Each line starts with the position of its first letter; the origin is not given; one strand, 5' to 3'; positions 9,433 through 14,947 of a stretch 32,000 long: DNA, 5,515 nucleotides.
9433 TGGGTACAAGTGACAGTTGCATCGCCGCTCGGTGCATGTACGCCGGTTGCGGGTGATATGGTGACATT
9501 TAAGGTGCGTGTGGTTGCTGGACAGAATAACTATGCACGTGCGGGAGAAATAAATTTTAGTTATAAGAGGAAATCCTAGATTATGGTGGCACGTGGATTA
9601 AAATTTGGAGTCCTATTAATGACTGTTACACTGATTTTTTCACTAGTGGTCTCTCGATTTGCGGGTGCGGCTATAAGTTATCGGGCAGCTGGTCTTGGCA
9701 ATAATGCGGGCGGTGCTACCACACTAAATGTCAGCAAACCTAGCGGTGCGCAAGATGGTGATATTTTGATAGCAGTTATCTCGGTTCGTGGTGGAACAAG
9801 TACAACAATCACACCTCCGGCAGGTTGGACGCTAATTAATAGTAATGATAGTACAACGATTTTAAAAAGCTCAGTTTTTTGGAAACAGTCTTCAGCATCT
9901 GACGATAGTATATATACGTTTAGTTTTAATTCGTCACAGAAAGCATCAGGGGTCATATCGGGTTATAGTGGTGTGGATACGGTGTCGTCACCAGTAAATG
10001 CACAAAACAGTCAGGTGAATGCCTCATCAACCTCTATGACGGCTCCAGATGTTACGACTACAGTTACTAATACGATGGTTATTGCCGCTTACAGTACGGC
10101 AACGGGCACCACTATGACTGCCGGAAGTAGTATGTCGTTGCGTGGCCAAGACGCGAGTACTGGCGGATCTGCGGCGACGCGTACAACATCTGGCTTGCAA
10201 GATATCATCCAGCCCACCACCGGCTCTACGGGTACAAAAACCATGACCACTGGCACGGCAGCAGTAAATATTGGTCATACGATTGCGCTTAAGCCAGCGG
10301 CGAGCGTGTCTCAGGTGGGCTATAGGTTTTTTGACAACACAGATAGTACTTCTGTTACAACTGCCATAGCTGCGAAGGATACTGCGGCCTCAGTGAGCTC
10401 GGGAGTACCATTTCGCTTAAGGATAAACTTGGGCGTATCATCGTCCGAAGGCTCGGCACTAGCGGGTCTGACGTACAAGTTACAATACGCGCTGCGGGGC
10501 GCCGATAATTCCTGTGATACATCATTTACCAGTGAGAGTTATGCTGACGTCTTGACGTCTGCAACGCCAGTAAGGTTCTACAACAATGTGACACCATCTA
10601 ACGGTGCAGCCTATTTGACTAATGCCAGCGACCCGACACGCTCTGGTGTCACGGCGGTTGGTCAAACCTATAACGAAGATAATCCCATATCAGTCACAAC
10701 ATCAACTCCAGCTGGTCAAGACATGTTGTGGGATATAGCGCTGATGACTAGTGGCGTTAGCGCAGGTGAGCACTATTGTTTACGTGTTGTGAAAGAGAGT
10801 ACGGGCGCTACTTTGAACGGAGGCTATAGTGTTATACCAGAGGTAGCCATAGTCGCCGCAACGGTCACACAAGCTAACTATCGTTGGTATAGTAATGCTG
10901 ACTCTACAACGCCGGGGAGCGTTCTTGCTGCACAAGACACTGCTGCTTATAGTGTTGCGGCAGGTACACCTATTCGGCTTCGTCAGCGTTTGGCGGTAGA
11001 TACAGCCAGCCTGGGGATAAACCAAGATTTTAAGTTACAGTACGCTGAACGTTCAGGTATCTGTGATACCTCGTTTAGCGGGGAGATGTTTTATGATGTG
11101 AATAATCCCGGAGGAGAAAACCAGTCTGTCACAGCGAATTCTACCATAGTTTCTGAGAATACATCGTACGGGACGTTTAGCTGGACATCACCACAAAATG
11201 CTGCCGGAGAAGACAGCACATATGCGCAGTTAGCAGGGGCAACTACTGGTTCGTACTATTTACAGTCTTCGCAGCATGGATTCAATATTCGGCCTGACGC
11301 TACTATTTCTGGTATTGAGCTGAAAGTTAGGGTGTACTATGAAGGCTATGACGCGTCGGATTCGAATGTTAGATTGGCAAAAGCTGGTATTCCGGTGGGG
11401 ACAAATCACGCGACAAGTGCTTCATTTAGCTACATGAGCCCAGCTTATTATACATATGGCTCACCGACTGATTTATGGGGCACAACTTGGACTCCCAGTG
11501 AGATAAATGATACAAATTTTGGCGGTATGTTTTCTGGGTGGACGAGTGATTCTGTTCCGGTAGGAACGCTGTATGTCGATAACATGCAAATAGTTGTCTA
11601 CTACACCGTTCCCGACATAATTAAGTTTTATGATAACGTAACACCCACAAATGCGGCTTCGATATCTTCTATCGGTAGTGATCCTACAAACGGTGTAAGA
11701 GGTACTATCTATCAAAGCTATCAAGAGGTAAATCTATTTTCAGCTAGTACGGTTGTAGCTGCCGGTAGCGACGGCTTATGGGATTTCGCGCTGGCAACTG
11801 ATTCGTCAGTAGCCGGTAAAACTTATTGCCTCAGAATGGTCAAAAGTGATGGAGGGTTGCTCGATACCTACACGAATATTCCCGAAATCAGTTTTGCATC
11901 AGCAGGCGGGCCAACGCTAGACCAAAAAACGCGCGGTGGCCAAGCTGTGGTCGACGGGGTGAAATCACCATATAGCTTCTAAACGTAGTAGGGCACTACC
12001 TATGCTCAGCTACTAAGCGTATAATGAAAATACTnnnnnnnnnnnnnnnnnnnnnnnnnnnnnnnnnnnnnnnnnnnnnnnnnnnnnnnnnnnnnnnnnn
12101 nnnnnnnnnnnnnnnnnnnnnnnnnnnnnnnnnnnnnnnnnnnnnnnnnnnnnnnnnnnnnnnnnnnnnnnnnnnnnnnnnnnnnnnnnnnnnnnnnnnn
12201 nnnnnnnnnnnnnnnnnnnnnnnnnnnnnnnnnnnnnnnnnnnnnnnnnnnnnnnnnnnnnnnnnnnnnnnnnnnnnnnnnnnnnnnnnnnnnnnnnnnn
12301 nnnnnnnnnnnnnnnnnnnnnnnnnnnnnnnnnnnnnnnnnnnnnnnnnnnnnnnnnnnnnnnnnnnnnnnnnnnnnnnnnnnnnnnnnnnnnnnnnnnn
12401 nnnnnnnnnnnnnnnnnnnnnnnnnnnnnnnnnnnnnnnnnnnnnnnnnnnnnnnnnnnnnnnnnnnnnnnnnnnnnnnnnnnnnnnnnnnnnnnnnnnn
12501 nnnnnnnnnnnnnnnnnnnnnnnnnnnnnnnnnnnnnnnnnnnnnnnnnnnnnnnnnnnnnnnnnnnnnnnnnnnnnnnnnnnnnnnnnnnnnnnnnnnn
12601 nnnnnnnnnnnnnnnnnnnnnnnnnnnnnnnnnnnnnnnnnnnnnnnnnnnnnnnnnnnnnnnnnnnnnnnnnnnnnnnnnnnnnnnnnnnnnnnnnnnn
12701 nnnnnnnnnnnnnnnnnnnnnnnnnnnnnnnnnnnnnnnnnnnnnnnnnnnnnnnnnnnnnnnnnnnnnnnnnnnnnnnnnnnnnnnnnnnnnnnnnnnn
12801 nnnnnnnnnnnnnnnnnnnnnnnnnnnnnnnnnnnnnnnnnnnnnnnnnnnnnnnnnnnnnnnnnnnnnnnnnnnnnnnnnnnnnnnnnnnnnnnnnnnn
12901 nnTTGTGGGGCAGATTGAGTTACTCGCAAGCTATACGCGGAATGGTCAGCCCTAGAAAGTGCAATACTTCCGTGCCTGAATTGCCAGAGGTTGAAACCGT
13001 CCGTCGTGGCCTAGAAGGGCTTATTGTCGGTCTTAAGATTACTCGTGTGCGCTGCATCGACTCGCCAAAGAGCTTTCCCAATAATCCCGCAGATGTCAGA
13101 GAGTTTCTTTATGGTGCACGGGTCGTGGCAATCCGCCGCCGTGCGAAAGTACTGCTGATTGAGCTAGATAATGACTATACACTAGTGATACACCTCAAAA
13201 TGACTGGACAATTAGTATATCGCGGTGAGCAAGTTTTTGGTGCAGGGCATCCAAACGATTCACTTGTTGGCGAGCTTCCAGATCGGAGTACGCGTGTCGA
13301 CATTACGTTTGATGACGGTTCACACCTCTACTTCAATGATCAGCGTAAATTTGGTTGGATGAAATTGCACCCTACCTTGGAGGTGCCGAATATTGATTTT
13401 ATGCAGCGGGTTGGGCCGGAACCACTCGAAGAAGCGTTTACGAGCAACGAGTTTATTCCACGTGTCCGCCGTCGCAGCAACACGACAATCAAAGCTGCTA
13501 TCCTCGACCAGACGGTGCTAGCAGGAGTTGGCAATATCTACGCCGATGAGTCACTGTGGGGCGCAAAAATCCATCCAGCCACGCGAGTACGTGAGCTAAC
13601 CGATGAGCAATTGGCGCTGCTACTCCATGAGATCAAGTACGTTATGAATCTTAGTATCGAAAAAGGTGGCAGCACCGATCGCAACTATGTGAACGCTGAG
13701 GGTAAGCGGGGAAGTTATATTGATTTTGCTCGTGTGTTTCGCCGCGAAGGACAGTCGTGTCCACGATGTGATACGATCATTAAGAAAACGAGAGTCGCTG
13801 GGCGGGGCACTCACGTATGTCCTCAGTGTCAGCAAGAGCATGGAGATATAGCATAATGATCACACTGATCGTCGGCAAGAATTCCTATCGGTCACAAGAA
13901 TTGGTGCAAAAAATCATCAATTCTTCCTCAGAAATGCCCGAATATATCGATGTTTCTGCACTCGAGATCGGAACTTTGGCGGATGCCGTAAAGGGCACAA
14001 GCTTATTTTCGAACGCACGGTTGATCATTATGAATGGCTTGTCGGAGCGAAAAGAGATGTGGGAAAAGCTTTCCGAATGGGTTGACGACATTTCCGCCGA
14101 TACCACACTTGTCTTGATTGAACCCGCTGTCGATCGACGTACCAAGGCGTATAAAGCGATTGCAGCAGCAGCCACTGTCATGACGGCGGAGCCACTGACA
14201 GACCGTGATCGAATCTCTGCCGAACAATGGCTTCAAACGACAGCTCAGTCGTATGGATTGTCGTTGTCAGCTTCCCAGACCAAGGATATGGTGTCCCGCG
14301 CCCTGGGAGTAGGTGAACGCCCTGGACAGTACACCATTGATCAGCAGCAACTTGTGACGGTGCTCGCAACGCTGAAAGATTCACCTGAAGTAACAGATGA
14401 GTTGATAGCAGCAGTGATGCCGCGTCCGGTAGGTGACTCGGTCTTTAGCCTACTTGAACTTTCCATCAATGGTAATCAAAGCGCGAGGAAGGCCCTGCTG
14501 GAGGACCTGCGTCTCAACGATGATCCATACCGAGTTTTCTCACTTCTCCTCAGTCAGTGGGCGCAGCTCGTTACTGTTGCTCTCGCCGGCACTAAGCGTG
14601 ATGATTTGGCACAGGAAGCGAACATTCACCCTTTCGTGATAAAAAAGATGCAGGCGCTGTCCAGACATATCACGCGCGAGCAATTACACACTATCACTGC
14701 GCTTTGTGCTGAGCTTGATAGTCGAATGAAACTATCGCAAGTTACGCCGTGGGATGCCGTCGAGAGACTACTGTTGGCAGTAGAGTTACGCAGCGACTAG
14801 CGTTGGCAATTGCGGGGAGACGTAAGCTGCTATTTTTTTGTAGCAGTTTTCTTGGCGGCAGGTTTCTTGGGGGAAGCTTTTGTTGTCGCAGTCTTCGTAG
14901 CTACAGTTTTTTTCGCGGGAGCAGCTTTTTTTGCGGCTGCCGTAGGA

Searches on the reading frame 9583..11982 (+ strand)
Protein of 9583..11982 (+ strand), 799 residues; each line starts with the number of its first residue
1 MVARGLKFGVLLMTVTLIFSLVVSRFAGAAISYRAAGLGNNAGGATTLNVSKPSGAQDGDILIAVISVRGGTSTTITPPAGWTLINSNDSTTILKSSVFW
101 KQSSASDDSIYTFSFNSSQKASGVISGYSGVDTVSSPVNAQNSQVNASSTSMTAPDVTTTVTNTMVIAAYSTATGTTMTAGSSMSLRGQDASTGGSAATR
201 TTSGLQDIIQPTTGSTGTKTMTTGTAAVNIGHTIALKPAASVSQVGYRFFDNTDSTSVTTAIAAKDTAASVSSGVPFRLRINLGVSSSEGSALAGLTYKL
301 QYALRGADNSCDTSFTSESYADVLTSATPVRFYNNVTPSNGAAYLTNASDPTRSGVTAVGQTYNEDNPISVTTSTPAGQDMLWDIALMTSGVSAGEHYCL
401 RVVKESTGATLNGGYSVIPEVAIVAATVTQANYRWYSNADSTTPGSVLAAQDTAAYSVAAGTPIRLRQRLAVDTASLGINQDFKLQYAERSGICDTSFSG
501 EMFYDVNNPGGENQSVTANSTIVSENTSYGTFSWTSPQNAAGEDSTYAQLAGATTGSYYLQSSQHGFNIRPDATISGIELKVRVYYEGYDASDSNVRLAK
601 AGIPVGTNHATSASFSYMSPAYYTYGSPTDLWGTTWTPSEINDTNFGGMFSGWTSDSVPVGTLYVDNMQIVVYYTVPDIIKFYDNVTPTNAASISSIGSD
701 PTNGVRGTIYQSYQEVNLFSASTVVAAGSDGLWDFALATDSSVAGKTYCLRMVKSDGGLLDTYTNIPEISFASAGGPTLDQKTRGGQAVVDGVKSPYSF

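Call 11: search_protein_families(library=pfam, proteins=[window:9583-11979:+], max_evalue=0.01)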
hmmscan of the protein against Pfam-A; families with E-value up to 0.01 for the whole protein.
window:9583-11979:+ (799 aa): 0 families

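Call 12: search_protein_families(library=ncbifam, proteins=[window:9583-11979:+], max_evalue=0.01)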
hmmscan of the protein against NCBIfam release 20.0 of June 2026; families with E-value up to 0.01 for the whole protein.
window:9583-11979:+ (799 aa): 0 families

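Call 15: find_encoding_contigs(protein=window:9583-11982:+, flank=10000, max_places=10)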
Protein window:9583-11982:+ (799 aa): 9 contigs read that carry it; 3 places shown.
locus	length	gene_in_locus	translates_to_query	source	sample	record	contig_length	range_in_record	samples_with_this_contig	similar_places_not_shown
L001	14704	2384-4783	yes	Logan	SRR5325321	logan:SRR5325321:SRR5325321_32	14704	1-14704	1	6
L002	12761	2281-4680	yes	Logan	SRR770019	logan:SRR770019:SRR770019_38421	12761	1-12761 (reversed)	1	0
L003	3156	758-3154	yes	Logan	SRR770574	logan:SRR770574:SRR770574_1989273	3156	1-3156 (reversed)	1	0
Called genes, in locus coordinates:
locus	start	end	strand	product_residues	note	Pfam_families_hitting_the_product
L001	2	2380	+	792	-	?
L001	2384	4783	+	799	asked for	-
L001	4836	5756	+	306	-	-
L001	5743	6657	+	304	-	PF01149:Fapy_DNA_glyco, PF06831:H2TH, PF06827:zf-FPG_IleRS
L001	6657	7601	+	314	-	PF21694:DNA_pol3_delta_C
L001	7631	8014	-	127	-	-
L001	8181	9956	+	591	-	-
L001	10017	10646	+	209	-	PF01509:TruB_N, PF16198:TruB_C_2 (weak)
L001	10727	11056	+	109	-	PF00520:Ion_trans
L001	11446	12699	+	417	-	-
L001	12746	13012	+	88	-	PF00312:Ribosomal_S15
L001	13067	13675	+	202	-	PF01725:Ham1p_like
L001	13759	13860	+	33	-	-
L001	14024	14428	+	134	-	-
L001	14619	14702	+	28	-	?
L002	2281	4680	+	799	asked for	-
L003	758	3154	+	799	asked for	?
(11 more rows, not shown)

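Call 60: search_protein_families(library=phrogs, proteins=[window:9583-11979:+], max_evalue=0.001)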
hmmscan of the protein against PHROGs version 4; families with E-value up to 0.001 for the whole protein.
window:9583-11979:+ (799 aa): 0 families

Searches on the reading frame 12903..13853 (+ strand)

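Call 38: search_protein_families(library=ncbifam, proteins=[window:12903-13853:+], max_evalue=0.01)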
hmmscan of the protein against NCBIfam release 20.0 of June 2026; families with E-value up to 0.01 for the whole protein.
window:12903-13853:+ (317 aa): 7 families
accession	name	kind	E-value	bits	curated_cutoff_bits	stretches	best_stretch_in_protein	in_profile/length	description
NF002211.1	PRK01103.1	equivalog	3e-83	279.5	212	1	24-311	1-274/274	bifunctional DNA-formamidopyrimidine glycosylase/DNA-(apurinic or apyrimidinic site) lyase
TIGR00577.1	fpg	equivalog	7.6e-83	278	203.3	1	24-310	1-276/276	DNA-formamidopyrimidine glycosylase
NF011386.0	PRK14811.1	equivalog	7.2e-67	225.4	414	2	127-313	80-265/269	DNA-formamidopyrimidine glycosylase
NF010551.0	PRK13945.1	equivalog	3.1e-66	223.7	348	1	24-311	1-282/282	DNA-formamidopyrimidine glycosylase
NF011385.0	PRK14810.1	equivalog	4.1e-58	197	423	1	24-311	1-272/272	DNA-formamidopyrimidine glycosylase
NF007763.0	PRK10445.1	equivalog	2.1e-34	119.1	252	1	25-311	2-263/263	endonuclease VIII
NF040775.1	endonuc_Nei2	equivalog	2.5e-17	63.2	400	1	164-311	114-252/252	endonuclease VIII Nei2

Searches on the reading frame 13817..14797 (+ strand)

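Call 38: search_protein_families(library=ncbifam, proteins=[window:13817-14797:+], max_evalue=0.01)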
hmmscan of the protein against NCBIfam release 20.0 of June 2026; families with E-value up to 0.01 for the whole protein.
window:13817-14797:+ (327 aa): 3 families
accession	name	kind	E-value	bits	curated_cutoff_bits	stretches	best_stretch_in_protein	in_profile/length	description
TIGR01128.2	holA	equivalog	8.3e-44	150.2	80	1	16-321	2-315/316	DNA polymerase III subunit delta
NF004165.0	PRK05629.1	equivalog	3.6e-10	39.5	301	1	13-307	7-299/319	DNA polymerase III subunit delta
NF005918.0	PRK07914.1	equivalog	0.00013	21.6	420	0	253-321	245-313/321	hypothetical protein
